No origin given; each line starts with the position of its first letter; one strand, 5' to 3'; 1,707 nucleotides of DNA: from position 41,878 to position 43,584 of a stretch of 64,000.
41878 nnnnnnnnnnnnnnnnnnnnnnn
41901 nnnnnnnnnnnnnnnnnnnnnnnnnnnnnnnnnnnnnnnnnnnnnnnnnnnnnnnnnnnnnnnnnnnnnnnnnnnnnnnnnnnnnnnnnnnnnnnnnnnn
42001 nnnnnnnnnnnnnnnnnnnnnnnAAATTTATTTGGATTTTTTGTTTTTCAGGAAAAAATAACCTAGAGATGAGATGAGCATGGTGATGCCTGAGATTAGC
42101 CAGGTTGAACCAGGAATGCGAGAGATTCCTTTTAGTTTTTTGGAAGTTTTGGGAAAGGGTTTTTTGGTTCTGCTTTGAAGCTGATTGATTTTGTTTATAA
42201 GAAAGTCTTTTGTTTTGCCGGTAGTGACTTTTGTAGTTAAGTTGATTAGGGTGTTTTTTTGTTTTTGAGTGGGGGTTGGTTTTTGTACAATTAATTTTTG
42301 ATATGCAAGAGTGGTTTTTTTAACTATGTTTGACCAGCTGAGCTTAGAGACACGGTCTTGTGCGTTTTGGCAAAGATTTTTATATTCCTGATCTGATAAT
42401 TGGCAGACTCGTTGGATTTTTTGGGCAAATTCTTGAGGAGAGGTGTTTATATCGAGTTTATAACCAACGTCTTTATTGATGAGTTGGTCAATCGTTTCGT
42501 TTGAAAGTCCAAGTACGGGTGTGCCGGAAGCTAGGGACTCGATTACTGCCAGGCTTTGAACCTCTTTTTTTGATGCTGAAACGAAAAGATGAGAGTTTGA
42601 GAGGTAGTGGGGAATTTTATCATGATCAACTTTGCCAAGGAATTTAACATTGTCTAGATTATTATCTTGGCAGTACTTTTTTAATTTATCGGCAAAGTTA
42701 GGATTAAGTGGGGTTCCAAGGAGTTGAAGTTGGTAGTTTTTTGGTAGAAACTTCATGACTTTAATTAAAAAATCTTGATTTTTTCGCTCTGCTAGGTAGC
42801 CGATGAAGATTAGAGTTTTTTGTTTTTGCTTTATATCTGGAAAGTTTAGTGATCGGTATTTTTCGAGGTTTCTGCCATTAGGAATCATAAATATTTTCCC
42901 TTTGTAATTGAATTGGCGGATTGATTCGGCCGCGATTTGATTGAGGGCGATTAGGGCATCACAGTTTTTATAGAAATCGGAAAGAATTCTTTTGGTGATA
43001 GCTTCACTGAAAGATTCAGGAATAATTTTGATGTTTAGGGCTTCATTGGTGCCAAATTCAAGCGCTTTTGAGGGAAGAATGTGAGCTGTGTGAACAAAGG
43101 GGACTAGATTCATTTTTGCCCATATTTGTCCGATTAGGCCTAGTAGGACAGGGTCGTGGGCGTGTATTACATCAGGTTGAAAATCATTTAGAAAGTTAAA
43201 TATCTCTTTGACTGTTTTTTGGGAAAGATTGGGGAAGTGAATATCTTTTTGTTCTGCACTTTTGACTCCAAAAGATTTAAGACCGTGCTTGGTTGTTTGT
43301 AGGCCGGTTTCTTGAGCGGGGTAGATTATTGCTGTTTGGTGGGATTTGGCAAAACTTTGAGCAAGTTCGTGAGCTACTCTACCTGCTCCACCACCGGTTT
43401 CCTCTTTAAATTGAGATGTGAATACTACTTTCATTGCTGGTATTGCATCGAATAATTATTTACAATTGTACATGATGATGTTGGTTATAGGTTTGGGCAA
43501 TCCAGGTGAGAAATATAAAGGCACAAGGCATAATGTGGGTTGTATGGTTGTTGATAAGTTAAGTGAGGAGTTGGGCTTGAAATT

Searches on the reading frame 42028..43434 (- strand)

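Call 87: search_protein_families(library=pfam, proteins=[window:42028-43434:-], max_evalue=1e-8)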
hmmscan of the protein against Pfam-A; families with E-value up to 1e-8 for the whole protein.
window:42028-43434:- (468 aa): 4 families
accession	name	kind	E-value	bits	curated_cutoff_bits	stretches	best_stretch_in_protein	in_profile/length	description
PF00534.26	Glycos_transf_1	-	8.6e-25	87.7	26.4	1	200-360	10-171/172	Glycosyl transferases group 1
PF13439.12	Glyco_transf_4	-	1.7e-20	74.2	28.5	1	15-191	2-169/170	Glycosyltransferase Family 4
PF13692.12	Glyco_trans_1_4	-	4.6e-19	69.5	27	1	206-344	2-140/142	Glycosyl transferases group 1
PF13579.12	Glyco_trans_4_4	-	2.6e-10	41.3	29.7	1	15-187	1-158/158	Glycosyl transferase 4-like domain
